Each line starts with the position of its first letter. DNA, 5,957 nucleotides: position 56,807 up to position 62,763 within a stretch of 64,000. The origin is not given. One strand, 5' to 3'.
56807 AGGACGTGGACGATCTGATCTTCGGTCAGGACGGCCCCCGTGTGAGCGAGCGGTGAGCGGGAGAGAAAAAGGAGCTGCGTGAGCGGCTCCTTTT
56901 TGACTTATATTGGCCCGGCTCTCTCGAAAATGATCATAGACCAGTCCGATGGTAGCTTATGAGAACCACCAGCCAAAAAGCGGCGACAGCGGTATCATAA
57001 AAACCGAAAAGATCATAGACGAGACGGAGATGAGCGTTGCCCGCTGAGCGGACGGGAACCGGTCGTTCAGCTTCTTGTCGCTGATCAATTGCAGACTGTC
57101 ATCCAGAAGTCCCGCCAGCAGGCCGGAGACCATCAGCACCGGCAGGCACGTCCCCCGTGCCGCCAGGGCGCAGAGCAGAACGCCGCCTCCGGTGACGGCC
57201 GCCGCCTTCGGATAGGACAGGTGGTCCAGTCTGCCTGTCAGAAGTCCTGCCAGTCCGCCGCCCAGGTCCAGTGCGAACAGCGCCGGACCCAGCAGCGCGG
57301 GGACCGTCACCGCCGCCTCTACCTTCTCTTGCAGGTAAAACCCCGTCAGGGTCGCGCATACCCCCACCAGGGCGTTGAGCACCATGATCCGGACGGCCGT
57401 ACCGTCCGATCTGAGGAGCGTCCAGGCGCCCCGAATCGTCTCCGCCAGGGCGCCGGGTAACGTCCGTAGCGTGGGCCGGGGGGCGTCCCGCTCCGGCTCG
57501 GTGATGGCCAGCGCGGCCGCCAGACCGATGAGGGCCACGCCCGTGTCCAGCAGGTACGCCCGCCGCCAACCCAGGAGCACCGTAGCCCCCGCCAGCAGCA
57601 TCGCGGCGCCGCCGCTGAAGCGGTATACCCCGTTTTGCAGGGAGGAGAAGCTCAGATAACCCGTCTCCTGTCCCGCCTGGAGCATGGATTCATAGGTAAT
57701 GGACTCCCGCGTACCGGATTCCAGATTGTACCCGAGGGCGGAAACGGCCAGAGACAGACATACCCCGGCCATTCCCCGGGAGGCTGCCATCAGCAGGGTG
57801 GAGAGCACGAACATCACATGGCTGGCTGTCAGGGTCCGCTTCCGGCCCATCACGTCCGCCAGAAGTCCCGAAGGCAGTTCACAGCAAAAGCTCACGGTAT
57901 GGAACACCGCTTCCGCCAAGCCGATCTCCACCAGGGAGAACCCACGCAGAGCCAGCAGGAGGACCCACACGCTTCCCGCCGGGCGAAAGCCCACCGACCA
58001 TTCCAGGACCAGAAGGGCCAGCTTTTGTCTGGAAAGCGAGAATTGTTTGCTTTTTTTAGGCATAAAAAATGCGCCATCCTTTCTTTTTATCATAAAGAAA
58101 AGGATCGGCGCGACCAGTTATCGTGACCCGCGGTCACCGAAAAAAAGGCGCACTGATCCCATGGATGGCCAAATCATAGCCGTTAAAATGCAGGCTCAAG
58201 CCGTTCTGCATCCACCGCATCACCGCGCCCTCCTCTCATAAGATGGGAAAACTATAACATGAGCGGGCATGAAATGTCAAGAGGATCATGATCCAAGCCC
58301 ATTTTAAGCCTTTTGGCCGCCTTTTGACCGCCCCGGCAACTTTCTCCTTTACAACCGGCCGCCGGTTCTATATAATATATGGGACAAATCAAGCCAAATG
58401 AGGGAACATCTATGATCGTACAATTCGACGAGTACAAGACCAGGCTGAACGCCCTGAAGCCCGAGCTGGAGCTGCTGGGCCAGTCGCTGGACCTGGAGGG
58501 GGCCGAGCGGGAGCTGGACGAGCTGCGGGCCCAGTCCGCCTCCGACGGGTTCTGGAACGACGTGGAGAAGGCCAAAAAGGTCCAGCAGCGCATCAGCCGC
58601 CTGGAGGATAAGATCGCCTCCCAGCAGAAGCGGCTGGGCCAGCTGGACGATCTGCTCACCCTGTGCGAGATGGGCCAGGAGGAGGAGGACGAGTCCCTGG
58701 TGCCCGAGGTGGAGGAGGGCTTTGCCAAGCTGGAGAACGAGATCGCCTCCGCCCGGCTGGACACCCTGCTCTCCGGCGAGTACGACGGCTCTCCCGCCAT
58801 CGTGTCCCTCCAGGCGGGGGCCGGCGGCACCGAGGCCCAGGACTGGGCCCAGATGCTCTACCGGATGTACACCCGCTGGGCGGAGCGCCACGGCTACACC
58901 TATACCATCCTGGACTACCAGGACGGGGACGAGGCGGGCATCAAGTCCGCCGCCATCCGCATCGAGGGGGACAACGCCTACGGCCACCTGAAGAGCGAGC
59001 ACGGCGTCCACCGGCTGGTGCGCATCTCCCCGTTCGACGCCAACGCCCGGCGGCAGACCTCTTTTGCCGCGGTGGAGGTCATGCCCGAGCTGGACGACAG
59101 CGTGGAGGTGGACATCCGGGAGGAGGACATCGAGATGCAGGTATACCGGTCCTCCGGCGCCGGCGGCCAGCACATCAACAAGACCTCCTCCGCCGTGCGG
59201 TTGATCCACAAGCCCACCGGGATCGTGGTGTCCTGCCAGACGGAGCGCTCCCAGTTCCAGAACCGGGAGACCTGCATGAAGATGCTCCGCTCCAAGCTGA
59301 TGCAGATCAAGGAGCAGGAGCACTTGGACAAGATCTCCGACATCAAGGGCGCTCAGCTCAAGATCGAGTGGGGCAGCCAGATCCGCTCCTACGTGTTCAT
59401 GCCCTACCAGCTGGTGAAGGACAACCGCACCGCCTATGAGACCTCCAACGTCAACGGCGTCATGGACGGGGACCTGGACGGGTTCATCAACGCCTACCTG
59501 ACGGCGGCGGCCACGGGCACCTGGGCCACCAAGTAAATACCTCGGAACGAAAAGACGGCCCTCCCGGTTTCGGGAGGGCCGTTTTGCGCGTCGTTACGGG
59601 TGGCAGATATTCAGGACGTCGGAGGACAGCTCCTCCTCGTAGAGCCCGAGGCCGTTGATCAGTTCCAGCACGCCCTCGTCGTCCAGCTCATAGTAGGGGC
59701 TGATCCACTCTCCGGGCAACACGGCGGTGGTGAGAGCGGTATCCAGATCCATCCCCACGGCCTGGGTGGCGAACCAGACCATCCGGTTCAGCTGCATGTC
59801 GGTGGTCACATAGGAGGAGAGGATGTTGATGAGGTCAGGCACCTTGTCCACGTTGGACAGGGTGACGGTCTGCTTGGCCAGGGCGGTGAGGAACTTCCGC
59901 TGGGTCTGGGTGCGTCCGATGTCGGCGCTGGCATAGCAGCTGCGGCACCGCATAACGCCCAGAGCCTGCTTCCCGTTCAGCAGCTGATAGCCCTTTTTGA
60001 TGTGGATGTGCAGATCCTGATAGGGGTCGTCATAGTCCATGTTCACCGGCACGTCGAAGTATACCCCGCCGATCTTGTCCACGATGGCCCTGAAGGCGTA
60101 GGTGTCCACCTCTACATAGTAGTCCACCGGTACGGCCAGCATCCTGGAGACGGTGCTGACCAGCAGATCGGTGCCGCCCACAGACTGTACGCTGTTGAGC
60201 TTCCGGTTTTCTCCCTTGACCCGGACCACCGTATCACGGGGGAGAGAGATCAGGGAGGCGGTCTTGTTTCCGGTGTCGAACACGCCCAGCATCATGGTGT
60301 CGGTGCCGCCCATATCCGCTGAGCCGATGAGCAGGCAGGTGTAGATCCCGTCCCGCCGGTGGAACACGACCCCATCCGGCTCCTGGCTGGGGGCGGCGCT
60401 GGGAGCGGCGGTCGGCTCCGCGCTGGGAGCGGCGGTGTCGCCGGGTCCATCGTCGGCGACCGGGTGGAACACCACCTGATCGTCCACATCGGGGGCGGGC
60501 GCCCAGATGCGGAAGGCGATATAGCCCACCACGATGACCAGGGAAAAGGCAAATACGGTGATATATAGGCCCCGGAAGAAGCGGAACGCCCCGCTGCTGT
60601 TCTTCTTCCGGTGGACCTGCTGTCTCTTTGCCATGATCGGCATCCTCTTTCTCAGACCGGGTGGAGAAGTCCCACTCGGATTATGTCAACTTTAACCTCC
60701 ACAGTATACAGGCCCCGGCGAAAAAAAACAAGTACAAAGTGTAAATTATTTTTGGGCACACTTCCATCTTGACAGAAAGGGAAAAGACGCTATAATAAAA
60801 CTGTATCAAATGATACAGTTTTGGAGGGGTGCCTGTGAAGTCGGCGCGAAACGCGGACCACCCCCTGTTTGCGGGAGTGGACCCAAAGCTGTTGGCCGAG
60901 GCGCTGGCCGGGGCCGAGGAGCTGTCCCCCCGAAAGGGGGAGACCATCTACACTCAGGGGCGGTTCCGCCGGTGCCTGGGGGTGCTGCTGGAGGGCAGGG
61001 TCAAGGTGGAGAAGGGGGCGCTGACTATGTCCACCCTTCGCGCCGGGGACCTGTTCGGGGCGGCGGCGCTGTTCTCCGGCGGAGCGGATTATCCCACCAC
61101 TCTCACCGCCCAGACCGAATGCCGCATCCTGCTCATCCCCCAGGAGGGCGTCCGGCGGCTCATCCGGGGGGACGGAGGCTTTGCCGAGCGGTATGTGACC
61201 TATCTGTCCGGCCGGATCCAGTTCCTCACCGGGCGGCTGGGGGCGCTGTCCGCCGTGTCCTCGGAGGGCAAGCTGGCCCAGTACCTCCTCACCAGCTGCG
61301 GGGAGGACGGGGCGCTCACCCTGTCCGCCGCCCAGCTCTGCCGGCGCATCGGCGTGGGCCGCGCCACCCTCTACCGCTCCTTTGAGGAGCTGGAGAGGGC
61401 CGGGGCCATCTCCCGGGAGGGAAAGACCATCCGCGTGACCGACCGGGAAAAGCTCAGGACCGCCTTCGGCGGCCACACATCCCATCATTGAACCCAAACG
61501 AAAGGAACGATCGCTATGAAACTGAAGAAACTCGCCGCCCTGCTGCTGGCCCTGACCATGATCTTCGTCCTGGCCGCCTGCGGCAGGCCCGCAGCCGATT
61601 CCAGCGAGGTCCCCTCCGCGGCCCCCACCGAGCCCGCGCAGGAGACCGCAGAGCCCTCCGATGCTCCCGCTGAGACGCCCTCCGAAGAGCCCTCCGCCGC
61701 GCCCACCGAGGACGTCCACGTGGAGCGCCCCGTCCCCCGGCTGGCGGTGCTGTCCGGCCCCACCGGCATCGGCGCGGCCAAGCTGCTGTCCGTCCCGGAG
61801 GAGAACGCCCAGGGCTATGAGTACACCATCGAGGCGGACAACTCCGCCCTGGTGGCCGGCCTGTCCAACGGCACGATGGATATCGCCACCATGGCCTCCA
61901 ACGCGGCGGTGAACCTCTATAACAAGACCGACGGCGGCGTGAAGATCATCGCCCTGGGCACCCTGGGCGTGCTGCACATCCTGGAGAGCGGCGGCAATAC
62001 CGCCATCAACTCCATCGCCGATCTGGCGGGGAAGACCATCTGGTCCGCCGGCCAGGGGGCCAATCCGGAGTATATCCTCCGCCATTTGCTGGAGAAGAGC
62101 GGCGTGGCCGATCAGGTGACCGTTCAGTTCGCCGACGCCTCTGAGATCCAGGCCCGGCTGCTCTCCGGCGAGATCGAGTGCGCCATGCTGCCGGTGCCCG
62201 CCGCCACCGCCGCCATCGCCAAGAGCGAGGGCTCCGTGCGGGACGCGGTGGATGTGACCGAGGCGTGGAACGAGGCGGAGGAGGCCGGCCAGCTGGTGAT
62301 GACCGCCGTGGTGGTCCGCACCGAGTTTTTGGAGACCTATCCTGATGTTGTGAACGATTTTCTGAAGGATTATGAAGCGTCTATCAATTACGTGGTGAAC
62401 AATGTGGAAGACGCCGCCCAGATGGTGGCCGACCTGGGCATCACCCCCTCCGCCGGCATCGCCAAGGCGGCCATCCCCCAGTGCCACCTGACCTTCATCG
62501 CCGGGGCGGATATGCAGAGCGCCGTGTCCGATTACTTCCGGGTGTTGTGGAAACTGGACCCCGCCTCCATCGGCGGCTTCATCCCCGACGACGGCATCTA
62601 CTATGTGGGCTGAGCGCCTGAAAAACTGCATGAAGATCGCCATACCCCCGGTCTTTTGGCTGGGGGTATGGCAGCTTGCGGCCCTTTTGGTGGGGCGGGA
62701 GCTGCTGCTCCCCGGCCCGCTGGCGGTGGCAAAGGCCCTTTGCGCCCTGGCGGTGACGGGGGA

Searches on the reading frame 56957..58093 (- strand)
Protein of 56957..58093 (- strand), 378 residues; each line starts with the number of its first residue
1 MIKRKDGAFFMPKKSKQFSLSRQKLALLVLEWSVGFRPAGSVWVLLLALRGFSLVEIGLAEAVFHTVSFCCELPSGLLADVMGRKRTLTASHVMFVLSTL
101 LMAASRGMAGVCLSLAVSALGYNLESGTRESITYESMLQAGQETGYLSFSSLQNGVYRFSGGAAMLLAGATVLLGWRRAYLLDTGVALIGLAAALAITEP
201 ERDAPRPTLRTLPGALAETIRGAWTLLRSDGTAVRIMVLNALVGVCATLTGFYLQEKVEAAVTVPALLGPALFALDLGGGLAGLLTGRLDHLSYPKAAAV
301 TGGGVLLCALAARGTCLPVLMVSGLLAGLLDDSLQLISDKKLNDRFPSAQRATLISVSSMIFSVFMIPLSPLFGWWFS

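Call 44: search_protein_families(library=pfam, proteins=[window:56957-58093:-], max_evalue=0.00001)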
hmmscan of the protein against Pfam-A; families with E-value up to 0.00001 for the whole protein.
window:56957-58093:- (378 aa): 1 family
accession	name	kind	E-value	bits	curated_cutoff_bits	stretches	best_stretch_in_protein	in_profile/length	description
PF07690.21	MFS_1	-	8.3e-14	51.7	33.4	1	49-364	26-341/347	Major Facilitator Superfamily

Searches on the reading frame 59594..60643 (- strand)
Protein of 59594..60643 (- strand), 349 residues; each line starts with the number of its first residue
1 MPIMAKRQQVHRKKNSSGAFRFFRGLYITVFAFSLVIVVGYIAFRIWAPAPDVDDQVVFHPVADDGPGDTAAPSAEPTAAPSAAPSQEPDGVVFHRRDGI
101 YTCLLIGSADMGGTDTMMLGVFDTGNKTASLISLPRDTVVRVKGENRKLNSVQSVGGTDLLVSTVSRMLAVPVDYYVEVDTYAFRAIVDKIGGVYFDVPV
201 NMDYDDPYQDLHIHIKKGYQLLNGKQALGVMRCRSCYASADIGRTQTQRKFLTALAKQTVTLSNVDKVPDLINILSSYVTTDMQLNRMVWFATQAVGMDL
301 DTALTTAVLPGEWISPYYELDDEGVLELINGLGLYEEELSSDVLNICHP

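Call 44: search_protein_families(library=pfam, proteins=[window:59594-60643:-], max_evalue=0.00001)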
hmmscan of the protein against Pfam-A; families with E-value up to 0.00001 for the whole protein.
window:59594-60643:- (349 aa): 1 family
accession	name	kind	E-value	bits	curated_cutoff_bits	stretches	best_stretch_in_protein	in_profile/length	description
PF03816.19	LytR_cpsA_psr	-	8.8e-40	136.7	24.6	1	114-259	2-148/150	LytR_cpsA_psr family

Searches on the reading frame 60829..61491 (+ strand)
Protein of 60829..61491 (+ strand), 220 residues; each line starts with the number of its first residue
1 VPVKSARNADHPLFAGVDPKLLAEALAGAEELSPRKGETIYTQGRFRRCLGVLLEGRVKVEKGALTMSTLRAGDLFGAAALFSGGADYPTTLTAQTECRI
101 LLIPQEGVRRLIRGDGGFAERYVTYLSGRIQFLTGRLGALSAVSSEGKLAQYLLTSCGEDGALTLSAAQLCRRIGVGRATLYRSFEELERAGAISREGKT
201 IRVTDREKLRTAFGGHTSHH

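Call 44: search_protein_families(library=pfam, proteins=[window:60829-61491:+], max_evalue=0.00001)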
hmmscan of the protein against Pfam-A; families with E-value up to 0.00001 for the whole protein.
window:60829-61491:+ (220 aa): 2 families
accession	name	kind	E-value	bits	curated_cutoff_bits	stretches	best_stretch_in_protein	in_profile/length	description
PF00027.35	cNMP_binding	-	3.8e-15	56.1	27.5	1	35-113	5-87/89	Cyclic nucleotide-binding domain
PF13545.12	HTH_Crp_2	-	1e-10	41.9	27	1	148-210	2-68/70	Crp-like helix-turn-helix domain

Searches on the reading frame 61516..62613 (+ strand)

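Call 44: search_protein_families(library=pfam, proteins=[window:61516-62613:+], max_evalue=0.00001)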
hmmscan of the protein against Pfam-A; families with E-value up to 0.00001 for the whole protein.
window:61516-62613:+ (365 aa): 1 family
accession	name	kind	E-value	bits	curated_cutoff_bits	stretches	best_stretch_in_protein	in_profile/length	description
PF09084.16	NMT1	-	2.8e-12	47.5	20.5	1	107-299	29-215/216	NMT1/THI5 like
